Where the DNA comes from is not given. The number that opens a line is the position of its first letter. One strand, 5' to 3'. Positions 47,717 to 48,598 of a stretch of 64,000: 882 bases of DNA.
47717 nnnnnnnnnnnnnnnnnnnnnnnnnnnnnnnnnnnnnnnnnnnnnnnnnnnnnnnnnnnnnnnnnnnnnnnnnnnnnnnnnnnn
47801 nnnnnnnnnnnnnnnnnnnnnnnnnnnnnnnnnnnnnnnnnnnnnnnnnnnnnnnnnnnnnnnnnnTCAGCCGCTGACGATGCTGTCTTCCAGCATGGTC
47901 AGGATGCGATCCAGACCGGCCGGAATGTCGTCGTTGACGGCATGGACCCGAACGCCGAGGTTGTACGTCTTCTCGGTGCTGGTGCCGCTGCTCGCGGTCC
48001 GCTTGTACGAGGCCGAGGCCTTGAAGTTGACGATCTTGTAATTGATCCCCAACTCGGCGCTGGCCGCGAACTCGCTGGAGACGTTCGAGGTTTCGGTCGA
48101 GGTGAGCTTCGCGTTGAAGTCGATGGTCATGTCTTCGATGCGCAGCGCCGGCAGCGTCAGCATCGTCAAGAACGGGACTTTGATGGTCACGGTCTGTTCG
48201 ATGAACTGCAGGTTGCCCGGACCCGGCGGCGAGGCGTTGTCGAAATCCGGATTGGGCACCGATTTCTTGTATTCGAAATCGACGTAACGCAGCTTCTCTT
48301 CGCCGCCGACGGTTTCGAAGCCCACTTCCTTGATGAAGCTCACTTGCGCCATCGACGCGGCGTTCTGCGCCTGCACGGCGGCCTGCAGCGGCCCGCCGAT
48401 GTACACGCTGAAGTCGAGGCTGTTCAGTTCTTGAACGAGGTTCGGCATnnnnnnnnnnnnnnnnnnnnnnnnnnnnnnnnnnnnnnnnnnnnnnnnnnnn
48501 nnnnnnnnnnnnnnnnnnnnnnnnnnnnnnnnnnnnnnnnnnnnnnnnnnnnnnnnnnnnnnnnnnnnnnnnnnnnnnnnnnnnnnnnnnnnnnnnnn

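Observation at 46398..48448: Three-gene DUF2589-like cassette of unknown function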

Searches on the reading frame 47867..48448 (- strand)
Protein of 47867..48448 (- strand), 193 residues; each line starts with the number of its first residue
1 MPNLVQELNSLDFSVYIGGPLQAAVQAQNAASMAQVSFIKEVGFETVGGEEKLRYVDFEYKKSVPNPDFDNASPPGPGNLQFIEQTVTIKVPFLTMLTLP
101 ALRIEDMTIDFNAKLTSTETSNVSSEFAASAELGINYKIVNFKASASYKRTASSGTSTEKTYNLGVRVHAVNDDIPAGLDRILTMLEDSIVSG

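Call 3: search_protein_families(library=pfam, proteins=[window:47867-48448:-], max_evalue=0.1)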
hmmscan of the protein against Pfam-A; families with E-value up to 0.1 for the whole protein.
window:47867-48448:- (193 aa): 3 families
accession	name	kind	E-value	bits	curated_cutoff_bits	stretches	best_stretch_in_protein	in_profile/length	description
PF11655.13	DUF2589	-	1.4e-29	103.8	23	1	17-188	6-153/154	Protein of unknown function (DUF2589)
PF13332.12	Fil_haemagg_2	-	0.015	15.8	22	1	115-162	66-115/170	Hemagglutinin repeat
PF13609.12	Porin_4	-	0.053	13.7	27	1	119-168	167-223/310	Gram-negative porin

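Call 4: search_protein_families(library=padloc, proteins=[window:47867-48448:-], max_evalue=0.1)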
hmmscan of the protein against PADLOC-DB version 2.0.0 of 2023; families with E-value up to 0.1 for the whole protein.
window:47867-48448:- (193 aa): 0 families

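Call 6: search_protein_families(library=ncbifam, proteins=[window:47867-48448:-], max_evalue=0.1)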
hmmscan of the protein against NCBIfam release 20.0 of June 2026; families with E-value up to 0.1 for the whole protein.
window:47867-48448:- (193 aa): 1 family
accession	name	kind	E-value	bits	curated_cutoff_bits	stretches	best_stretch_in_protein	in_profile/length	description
TIGR01414.1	autotrans_barl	domain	0.011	14.8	16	1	112-168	376-430/432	autotransporter outer membrane beta-barrel domain-containing protein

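Call 7: search_protein_families(library=phrogs, proteins=[window:47867-48448:-], max_evalue=0.1)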
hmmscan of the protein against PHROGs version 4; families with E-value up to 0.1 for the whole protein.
window:47867-48448:- (193 aa): 0 families

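Call 11: search_solved_structures(query=window:47867-48448:-, max_evalue=10)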
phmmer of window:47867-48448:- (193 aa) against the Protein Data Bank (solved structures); distinct sequences matched with E-value up to 10: 1.
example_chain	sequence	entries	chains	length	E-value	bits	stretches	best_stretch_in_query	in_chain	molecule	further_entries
3jyl_A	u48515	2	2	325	1.1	12.7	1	40-67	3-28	Quinone oxidoreductase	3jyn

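Call 16: find_homologous_proteins(query=window:47867-48448:-)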
Query window:47867-48448:- (193 aa): 521 proteins with E <= 0.001 among 682 candidates; the best 120 are listed.
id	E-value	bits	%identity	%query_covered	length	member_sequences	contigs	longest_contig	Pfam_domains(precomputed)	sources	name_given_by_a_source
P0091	2.0e-116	404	98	100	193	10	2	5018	PF11655.14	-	-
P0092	2.8e-98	345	85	99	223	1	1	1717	PF11655.14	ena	-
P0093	4.8e-95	335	84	100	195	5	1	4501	PF11655.14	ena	-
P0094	3.3e-94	332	83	100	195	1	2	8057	PF11655.14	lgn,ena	-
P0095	4.6e-94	331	83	100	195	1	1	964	PF11655.14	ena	-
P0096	4.6e-94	331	83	100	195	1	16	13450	PF11655.14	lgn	-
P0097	6.2e-94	331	83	100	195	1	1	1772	PF11655.14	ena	-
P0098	8.7e-94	331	82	100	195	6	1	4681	PF11655.14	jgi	jgi:Protein of unknown function (DUF2589)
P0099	1.2e-93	330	83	100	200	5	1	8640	PF11655.14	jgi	jgi:hypothetical protein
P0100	1.4e-93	330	82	100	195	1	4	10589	PF11655.14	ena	-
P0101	1.7e-93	330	80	100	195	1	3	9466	PF11655.14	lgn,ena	-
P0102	4.6e-92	325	81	100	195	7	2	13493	PF11655.14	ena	-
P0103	6.1e-92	325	81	99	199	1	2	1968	PF11655.14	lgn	-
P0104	7.0e-92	324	80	100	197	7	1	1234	PF11655.14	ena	-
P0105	1.1e-91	324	84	99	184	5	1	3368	PF11655.14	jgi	jgi:Protein of unknown function (DUF2589)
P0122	4.3e-87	309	76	100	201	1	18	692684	PF11655.14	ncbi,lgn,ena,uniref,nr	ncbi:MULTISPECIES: DUF2589 domain-containing protein [Rheinheimera]|uniref:DUF2589 domain-containing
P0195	1.5e-81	291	70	99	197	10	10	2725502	PF11655.14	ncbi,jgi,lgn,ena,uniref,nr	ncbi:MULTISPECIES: DUF2589 domain-containing protein [Tenacibaculum]|jgi:hypothetical protein|uniref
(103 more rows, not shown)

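Call 19: find_related_loci(query=window:47867-48448:-, collection=genome_contigs, flank=6000)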
Query window:47867-48448:- (193 aa) in genome_contigs; peptide patterns used: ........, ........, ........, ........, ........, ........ (x = any residue, [..] = any of these).
242 stretches matched a pattern; 65 encode a relative of the query (tblastn E <= 1e-3); 64 distinct loci.
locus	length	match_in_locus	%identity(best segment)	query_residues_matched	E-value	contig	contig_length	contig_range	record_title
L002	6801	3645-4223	95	1-193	2e-112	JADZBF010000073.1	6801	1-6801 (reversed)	MAG: Lysobacter sp. isolate SJ66 c_000000218928, whole genome shotgun sequence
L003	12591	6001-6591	81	1-193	3e-96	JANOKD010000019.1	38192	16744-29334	MAG: Lysobacterales bacterium isolate VAR_48_metabat_100 VAR_48_k141_3569405, whole genome shotgun sequence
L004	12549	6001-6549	85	1-192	3e-96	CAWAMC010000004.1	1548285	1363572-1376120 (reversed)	MAG: uncultured Gammaproteobacteria bacterium isolate MFD04716.bin.2.62 genome assembly, contig: contig_4434, whole geno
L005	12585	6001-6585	83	1-193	1e-95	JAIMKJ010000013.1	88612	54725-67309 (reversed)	MAG: Thermomonas sp. isolate GA_180221_E-1-2-MAG-66_11 NODE_32_length_88683_cov_6.661473, whole genome shotgun sequence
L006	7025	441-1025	83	1-193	3e-95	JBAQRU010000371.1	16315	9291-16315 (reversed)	MAG: Lysobacteraceae bacterium isolate MFD12000_ilm_asm_bin24 k127_39551, whole genome shotgun sequence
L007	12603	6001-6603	76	1-193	2e-91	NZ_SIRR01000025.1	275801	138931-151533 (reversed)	Rheinheimera pleomorphica strain PKS7 NODE_36_length_275721_cov_234.608490, whole genome shotgun sequence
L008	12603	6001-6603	76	1-193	2e-91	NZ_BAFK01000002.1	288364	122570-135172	Rheinheimera nanhaiensis E407-8, whole genome shotgun sequence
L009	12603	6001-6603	77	1-192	5e-90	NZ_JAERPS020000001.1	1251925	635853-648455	Rheinheimera maricola strain MA-13 1, whole genome shotgun sequence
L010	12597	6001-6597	76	1-192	5e-90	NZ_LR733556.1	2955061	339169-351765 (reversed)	Flavobacterium sp. 9AF isolate Flavobacterium sp. 9AF, whole genome shotgun sequence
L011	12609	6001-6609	78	1-192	5e-90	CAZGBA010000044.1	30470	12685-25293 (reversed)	MAG TPA_asm: uncultured Xanthomonas sp. isolate binchicken_co386_102 genome assembly, contig: NODE_301_length_30470_cov_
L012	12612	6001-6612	77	1-193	7e-90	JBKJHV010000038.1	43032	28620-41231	MAG: Lysobacteraceae bacterium isolate ant_bin.127 S1Ck117_6287052_flag_0_multi_590.8625_len_43032, whole genome shotgun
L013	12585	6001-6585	76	1-192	3e-89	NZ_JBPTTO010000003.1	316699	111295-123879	Flavobacterium sp. RSSB_23 contig_3, whole genome shotgun sequence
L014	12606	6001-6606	75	1-193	9e-89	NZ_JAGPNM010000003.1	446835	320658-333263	Rheinheimera oceanensis strain GL-53 NODE_3_length_446835_cov_145.881, whole genome shotgun sequence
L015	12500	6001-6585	76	1-192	1e-88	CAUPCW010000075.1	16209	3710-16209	MAG: uncultured Flavobacterium sp. isolate m02-metabat.1 genome assembly, contig: m02-c412, whole genome shotgun sequenc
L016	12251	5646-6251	75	1-193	8e-89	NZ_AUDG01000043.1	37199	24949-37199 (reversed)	Rheinheimera baltica DSM 14885 H595DRAFT_scaffold00040.40_C, whole genome shotgun sequence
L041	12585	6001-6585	70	1-192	3e-83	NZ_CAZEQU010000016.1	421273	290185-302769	Tenacibaculum xiamenense isolate WJ-1(T) TXIAM_Contig_24, whole genome shotgun sequence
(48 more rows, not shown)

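Call 24: search_protein_representatives(protein=window:47867-48448:-)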
Query: 193 residues. Proteins with E-value up to 0.001 (for the whole library): 1321; up to 1e-10: 536; up to 1e-30: 40. The best 150 are listed.
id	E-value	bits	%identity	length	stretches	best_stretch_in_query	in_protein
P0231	1.5e-72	259.8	70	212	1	1-191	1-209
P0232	4.0e-51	190.0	58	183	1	5-191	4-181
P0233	9.8e-51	188.7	60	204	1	2-192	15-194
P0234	2.7e-49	184.0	56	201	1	1-190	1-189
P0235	1.1e-45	172.3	54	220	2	86-191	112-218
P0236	4.7e-45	170.2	50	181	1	1-191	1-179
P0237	6.0e-43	163.4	48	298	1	3-186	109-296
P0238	4.9e-42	160.4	47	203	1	1-191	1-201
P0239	6.1e-42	160.1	54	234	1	3-186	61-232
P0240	3.2e-40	154.5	48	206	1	2-190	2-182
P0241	4.6e-40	154.0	53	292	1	3-190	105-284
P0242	3.7e-39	151.0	45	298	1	3-187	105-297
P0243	4.2e-39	150.8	49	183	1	1-191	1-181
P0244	1.8e-38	148.8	50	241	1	3-186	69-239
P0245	2.7e-37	145.0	47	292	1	3-186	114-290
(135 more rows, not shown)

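Call 30: search_protein_families(library=pfam, proteins=[L010:3613-4428:-, L010:2978-3616:-, L013:4667-5314:-, L013:5318-5746:-, L041:4374-4997:-, L041:7910-8329:+, L041:8480-9358:+, L003:3911-5293:+, L003:2675-3871:+], max_evalue=0.001)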
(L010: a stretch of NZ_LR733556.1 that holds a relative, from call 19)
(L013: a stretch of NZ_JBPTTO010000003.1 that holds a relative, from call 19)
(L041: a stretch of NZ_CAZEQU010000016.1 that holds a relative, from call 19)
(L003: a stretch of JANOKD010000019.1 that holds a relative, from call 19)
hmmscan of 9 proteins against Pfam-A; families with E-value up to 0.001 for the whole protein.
L010:3613-4428:- (271 aa): 3 families
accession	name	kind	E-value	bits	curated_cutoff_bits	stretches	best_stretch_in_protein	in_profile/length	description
PF02518.31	HATPase_c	-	1.9e-12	48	26.4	1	183-270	5-110/111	Histidine kinase-, DNA gyrase B-, and HSP90-like ATPase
PF07730.19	HisKA_3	-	7.7e-10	39.6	24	1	80-136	5-63/68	Histidine kinase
PF13589.12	HATPase_c_3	-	0.00044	20.7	25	1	188-244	7-63/137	Histidine kinase-, DNA gyrase B-, and HSP90-like ATPase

L010:2978-3616:- (212 aa): 3 families
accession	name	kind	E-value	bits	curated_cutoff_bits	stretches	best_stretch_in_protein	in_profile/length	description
PF00072.30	Response_reg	-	1.7e-22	80.1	30.2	1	5-117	1-110/111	Response regulator receiver domain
PF00196.25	GerE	-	2.3e-14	53.2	23.5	1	151-205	3-57/57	Bacterial regulatory proteins, luxR family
PF08281.18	Sigma70_r4_2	-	0.0007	19.6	25.7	0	158-185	19-46/54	Sigma-70, region 4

L013:4667-5314:- (215 aa): 0 families

L013:5318-5746:- (142 aa): 0 families

L041:4374-4997:- (207 aa): 0 families

L041:7910-8329:+ (139 aa): 3 families
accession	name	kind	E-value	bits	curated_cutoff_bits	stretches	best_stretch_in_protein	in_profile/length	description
PF13669.12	Glyoxalase_4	-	9.9e-25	87.4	27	1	8-117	2-109/109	Glyoxalase/Bleomycin resistance protein/Dioxygenase superfamily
PF00903.31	Glyoxalase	-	5.1e-17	62.8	20.6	1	5-130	1-121/121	Glyoxalase/Bleomycin resistance protein/Dioxygenase superfamily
PF13468.12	Glyoxalase_3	-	1.5e-07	32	25.1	1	7-112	2-113/176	Glyoxalase-like domain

L041:8480-9358:+ (292 aa): 2 families
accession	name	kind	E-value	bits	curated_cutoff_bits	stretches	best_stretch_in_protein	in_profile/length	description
PF18075.7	FtsX_ECD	-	3.5e-16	60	23.5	1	52-146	1-96/96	FtsX extracellular domain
PF02687.27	FtsX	-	4.3e-12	46.6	25.5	1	169-278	2-115/120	FtsX-like permease C-terminal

L003:3911-5293:+ (460 aa): 4 families
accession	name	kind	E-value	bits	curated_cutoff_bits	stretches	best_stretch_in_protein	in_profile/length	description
PF00270.35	DEAD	-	4.7e-49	166.8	26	1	29-194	1-165/167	DEAD/DEAH box helicase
PF00271.37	Helicase_C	-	5.6e-30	104.3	23.5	1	232-338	4-110/110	Helicase conserved C-terminal domain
PF03880.21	DbpA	-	1.5e-24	86.3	25.6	1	388-458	1-71/72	DbpA RNA binding domain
PF04851.21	ResIII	-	6.5e-09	36.3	22.5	1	28-190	4-163/164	Type III restriction enzyme, res subunit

L003:2675-3871:+ (398 aa): 5 families
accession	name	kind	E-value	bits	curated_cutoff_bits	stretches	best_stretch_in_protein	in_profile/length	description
PF07819.20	PGAP1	-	4.7e-11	43.3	24.3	1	146-261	7-136/233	PGAP1-like alpha/beta domain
PF24096.1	DUF7379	-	4.8e-07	30.4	33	1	191-274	52-132/191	Domain of unknown function (DUF7379)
PF05057.20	DUF676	-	1.1e-05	25.4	20.3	1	142-256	4-127/217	Putative serine esterase (DUF676)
PF00561.26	Abhydrolase_1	-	1.4e-05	25.3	25.8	1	196-261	55-113/245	alpha/beta hydrolase fold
PF02089.21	Palm_thioest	-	8.6e-05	22.8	26.8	1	190-256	48-112/254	Palmitoyl protein thioesterase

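Call 32: predict_structure(alignment_id=A2)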
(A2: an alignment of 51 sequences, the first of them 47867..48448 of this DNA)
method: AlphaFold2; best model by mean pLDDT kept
length: 193 residues; sequences in the alignment: 51
mean_pLDDT: 79.2   pTM: 0.57
mean pLDDT of the five models: 79.2, 76.8, 75.5, 75.1, 74.2
residues with pLDDT >= 90: 73; 70-90: 79; 50-70: 14; < 50: 27
segments of 3 or more residues with pLDDT < 50: 128-136, 138-152
pLDDT, mean of each block of 10 residues (from residue 1): 78 89 93 91 94 92 92 91 91 85 90 80 54 44 38 68 90 78 76 49
secondary structure, 60 per line:
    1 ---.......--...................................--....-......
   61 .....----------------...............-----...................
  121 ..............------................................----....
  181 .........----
elements in order: H4-10 H13-43 E44-47 E50-53 E55-65 E82-92 H93-96 E102-134 E141-172 H177-189

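Call 36: fold_search(model_id=the predicted structure, library=pdb)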
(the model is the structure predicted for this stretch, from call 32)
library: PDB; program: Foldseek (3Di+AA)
matches with E <= 10: 252; with E <= 0.001: 0
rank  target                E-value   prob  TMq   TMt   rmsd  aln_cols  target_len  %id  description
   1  6psn_A                5.6e-03  0.96  0.15  0.06  19.4        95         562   16  Anthrax toxin protective antigen channels bound to lethal factor (released 2020-03-04)
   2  3j9c                  1.9e-02  0.85  0.15  0.08  21.0        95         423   16  CryoEM single particle reconstruction of anthrax toxin protective antigen pore at 2.9 Angstrom resolution (released 2015-03-11)
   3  8egr_I                2.2e-02  0.47  0.19  0.15  25.2       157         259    9  Upper tail structure of Staphylococcus phage Andhra (released 2022-12-14)
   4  6klw_A                5.9e-02  0.35  0.15  0.09  14.2        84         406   11  Complex structure of Iota toxin enzymatic component (Ia) and binding component (Ib) pore with long stem (released 2020-01-15)
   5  9jsg                  7.3e-02  0.35  0.15  0.07  14.2        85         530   10  Clostridium perfringens iota toxin pore Ib in pore state (released 2025-05-14)
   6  6uwi_A                9.7e-02  0.92  0.19  0.07   9.8        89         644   12  Crystal structure of the Clostridium difficile translocase CDTb (released 2020-01-22)
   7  6uwi_D                9.7e-02  0.92  0.19  0.07   9.8        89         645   12  Crystal structure of the Clostridium difficile translocase CDTb (released 2020-01-22)
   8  6uwi_E                1.1e-01  0.91  0.19  0.07   9.8        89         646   12  Crystal structure of the Clostridium difficile translocase CDTb (released 2020-01-22)
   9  6qz9_0A               1.1e-01  0.21  0.16  0.12  13.6       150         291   10  The cryo-EM structure of the collar complex and tail axis in bacteriophage phi29 (released 2019-06-12)
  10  8yrm_A                1.2e-01  0.44  0.18  0.09   7.4        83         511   17  Iota toxin Ib pore serine-clamp mutant (released 2025-03-26)
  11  6uwi_G                1.4e-01  0.94  0.19  0.08   7.2        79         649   14  Crystal structure of the Clostridium difficile translocase CDTb (released 2020-01-22)
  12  6o2n_A                1.4e-01  0.28  0.15  0.06   9.5        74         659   12  CDTb Double Heptamer Short Form Modeled from Cryo-EM Map Reconstructed using C7 Symmetry (released 2019-10-30)
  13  7vnn_A                2.0e-01  0.38  0.21  0.09   6.2        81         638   15  Complex structure of Clostridioides difficile enzymatic component (CDTa) and binding component (CDTb) pore with long s (released 2022-10-26)
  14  6uwr_A                2.1e-01  0.21  0.15  0.06  14.3        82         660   13  Clostridium difficile binary toxin translocase CDTb in asymmetric tetradecamer conformation (released 2020-01-22)
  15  9gxj_A                2.7e-01  0.57  0.17  0.09  18.5       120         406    8  Aerolysin E254A/E258A in styrene-maleic acid lipid particles (released 2025-10-08)
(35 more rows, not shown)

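Call 40: find_encoding_contigs(protein=P0122, flank=8000, max_places=2)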
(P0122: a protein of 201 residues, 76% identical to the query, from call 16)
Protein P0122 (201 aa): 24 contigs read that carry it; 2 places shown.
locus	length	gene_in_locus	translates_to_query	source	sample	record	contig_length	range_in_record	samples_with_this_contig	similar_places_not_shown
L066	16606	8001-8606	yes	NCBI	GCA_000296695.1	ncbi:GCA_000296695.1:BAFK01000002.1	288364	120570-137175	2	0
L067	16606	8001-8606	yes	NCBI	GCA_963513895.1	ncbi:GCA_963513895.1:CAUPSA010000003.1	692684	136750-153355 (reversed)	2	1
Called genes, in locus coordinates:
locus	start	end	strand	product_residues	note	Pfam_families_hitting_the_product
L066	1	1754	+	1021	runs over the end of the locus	PF02811:PHP, PF07733:DNA_pol3_alpha, PF17657:DNA_pol3_finger, PF14579:HHH_6, PF01336:tRNA_anti-codon (weak)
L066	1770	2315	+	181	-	PF00857:Isochorismatase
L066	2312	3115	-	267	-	PF02265:S1-P1_nuclease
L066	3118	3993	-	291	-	PF04378:RsmJ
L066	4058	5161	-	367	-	-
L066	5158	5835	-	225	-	-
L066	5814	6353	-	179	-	-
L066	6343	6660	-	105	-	PF08823:PG_binding_2 (weak), PF01471:PG_binding_1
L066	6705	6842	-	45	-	-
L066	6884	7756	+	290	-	PF08032:SpoU_sub_bind, PF00588:SpoU_methylase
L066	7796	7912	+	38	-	-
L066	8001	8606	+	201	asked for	PF11655:DUF2589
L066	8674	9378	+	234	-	PF27375:AF_0414 (faint)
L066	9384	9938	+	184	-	-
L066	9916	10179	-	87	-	PF07866:DUF1653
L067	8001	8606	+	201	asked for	PF11655:DUF2589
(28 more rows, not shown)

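Call 41: find_encoding_contigs(protein=P0195, flank=8000, max_places=2)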
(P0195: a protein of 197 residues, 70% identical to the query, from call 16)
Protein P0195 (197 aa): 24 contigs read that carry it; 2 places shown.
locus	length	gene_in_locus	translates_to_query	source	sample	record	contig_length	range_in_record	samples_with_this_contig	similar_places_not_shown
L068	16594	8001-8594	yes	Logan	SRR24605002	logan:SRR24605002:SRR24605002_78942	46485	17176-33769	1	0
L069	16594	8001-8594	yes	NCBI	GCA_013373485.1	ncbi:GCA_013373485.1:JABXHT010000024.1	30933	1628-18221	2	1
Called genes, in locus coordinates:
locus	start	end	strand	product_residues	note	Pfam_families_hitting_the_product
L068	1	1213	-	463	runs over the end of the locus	PF23545:Zn_ribbon_HMPTM, PF04055:Radical_SAM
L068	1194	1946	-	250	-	PF01790:LGT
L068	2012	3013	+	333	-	PF01207:Dus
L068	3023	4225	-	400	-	PF12704:MacB_PCD, PF02687:FtsX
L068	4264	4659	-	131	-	PF02033:RBFA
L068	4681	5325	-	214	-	PF00072:Response_reg, PF00196:GerE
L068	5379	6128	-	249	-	PF07730:HisKA_3 (weak), PF02518:HATPase_c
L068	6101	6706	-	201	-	-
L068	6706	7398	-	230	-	-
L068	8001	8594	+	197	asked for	PF11655:DUF2589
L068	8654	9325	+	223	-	-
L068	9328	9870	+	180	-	-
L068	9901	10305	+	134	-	PF00903:Glyoxalase, PF13468:Glyoxalase_3 (faint), PF13669:Glyoxalase_4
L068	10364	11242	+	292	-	PF18075:FtsX_ECD, PF02687:FtsX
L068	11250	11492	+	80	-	PF11297:DUF3098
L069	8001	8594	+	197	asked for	PF11655:DUF2589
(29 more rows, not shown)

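Call 50: search_dna_similar(query=window:47867-48448:-, collection=phages, mode=protein, max_evalue=0.01)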
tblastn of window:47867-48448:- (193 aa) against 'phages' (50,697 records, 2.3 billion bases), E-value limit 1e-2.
No match.

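Call 51: search_dna_similar(query=window:47867-48448:-, collection=plasmids, mode=protein, max_evalue=0.01)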
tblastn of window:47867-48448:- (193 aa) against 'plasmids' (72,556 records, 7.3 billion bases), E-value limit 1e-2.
Records with a match: 3; places in all: 3; records where one place covers at least 80% of the query: 3.
Best place of each record, by identity: <60% 3.
By first word of the organism name: Deltaproteobacteria 1; Vibrio 1; Fulvitalea 1.
By predicted mobility (MOB-suite, as given by PLSDB): non-mobilizable 3.
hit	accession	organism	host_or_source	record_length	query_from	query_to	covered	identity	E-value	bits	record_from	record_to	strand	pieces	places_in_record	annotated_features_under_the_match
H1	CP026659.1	Deltaproteobacteria bacterium Smac51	cockroach,pure culture,hindgut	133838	1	189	98%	31.2%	1e-9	64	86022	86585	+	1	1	hypothetical protein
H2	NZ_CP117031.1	Vibrio tubiashii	Babylonia areolata,bacterial pure ...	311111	17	191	91%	32.4%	3e-14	77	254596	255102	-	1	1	none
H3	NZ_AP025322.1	Fulvitalea axinellae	-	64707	8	190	95%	29.4%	2e-8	60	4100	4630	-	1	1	DUF2589 domain-containing protein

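Call 56: fold_search(model_id=the predicted structure, library=viral)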
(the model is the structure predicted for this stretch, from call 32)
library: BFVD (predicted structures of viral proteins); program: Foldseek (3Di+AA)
matches with E <= 10: 314; with E <= 0.001: 1
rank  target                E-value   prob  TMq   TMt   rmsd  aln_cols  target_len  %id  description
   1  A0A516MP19            1.0e-06  1.00  0.50  0.53   7.9       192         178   23  (no name in the UniProt tables at hand)
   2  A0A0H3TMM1            7.7e-03  0.44  0.16  0.09  24.8       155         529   15  (no name in the UniProt tables at hand)
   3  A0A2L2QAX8            8.6e-03  0.96  0.24  0.18   8.6       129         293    5  Uncharacterized protein [Human betaherpesvirus 6A]
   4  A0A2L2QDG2            1.3e-02  1.00  0.26  0.26   8.7       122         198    6  Uncharacterized protein [Human herpesvirus 6B]
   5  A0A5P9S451            1.3e-02  0.54  0.17  0.13  18.8       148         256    4  Uncharacterized protein [Human betaherpesvirus 6]
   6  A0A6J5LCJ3            2.1e-02  0.63  0.12  0.22  12.2        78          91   10  Uncharacterized protein [uncultured Caudovirales phage]
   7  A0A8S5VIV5            2.4e-02  0.20  0.12  0.10  21.9       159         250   10  Lower collar protein [Podoviridae sp. ct9H612]
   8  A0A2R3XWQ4            5.5e-02  1.00  0.26  0.46  24.7        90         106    8  Uncharacterized protein [Human betaherpesvirus 6]
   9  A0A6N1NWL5            1.1e-01  0.75  0.30  0.35  36.3       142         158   13  Late cornified envelope-like proline-rich protein 1 [Tupanvirus soda lake]
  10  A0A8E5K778            1.1e-01  0.16  0.16  0.08  38.1       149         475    9  (no name in the UniProt tables at hand)
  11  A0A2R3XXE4            1.3e-01  0.08  0.10  0.06  36.9       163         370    6  Uncharacterized protein [Human betaherpesvirus 6]
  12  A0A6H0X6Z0            1.3e-01  0.97  0.30  0.33  17.1       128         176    6  (no name in the UniProt tables at hand)
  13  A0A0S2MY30            1.3e-01  0.23  0.12  0.13  14.6        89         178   16  Lower collar protein [Enterococcus phage vB_EfaP_IME195]
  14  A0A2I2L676            1.7e-01  0.23  0.16  0.18  19.1       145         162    8  Uncharacterized protein [Orpheovirus IHUMI-LCC2]
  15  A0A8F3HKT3            2.0e-01  0.25  0.13  0.03  19.0       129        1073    8  Peptidase S74 domain-containing protein [Escherichia phage vB_EcoP-ZQ2]
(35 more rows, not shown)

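Call 71: search_solved_structures(query=A2, max_evalue=10)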
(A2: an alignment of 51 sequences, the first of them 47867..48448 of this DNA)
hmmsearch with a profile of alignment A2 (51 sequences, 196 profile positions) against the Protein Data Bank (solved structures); distinct sequences matched with E-value up to 10: 2.
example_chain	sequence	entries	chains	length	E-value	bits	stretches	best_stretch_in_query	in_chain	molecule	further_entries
6e52_A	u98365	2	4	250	0.71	13.1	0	133-174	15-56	Staphylococcus aureus AgrC histidine kinase module fused to Saccharomyces cerevisiae GCN4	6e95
2vtu_J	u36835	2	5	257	0.98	12.6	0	140-176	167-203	MS2 COAT PROTEIN | COAT PROTEIN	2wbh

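Call 100: find_related_loci(query=window:47867-48448:-, collection=viral_contigs, flank=6000)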
Query window:47867-48448:- (193 aa) in viral_contigs; peptide patterns used: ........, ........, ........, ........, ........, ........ (x = any residue, [..] = any of these).
19 stretches matched a pattern, but none encodes a relative of the query by tblastn (E <= 1e-3).

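Call 105: search_protein_families(library=pfam, proteins=[L005:8108-8812:+, L005:8813-9100:+, L005:9290-9820:+], max_evalue=10)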
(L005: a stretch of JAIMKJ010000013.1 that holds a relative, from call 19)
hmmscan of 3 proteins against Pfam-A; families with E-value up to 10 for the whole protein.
L005:8108-8812:+ (235 aa): 0 families

L005:8813-9100:+ (96 aa): 0 families

L005:9290-9820:+ (177 aa): 0 families

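Call 108: search_protein_families(library=pfam, alignment_id=A9, max_evalue=0.001)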
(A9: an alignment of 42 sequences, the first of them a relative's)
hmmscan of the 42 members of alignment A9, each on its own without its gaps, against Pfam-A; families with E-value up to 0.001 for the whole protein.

A. member 1, L003:7929-8591:+ (220 aa): 0 families

B. families by the number of members that match (of 42 scanned): 69 families (the first 25 are shown)
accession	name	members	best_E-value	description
PF06580.19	His_kinase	3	1.6e-21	Histidine kinase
PF00245.25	Alk_phosphatase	2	2e-127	Alkaline phosphatase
PF03308.22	MeaB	2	2.9e-103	Methylmalonyl Co-A mutase-associated GTPase MeaB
PF04397.21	LytTR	2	1.4e-21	LytTr DNA-binding domain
PF00583.31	Acetyltransf_1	2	1.5e-09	Acetyltransferase (GNAT) family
PF13508.13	Acetyltransf_7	2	1.3e-06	Acetyltransferase (GNAT) domain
PF00171.27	Aldedh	1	4.7e-159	Aldehyde dehydrogenase family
PF00459.30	Inositol_P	1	1.8e-76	Inositol monophosphatase family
PF03483.22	B3_4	1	2.2e-70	B3/4 domain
PF00676.26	E1_dh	1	1.7e-61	Dehydrogenase E1 component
PF00590.25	TP_methylase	1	7.3e-54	Tetrapyrrole (Corrin/Porphyrin) Methylases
PF02622.21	DUF179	1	3.1e-53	AlgH-like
PF11892.13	PpnN_C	1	1.9e-50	Pyrimidine/purine nucleotide monophosphate nucleosidase, C-terminal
PF00246.29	Peptidase_M14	1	8.8e-50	Zinc carboxypeptidase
PF00270.35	DEAD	1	4.7e-49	DEAD/DEAH box helicase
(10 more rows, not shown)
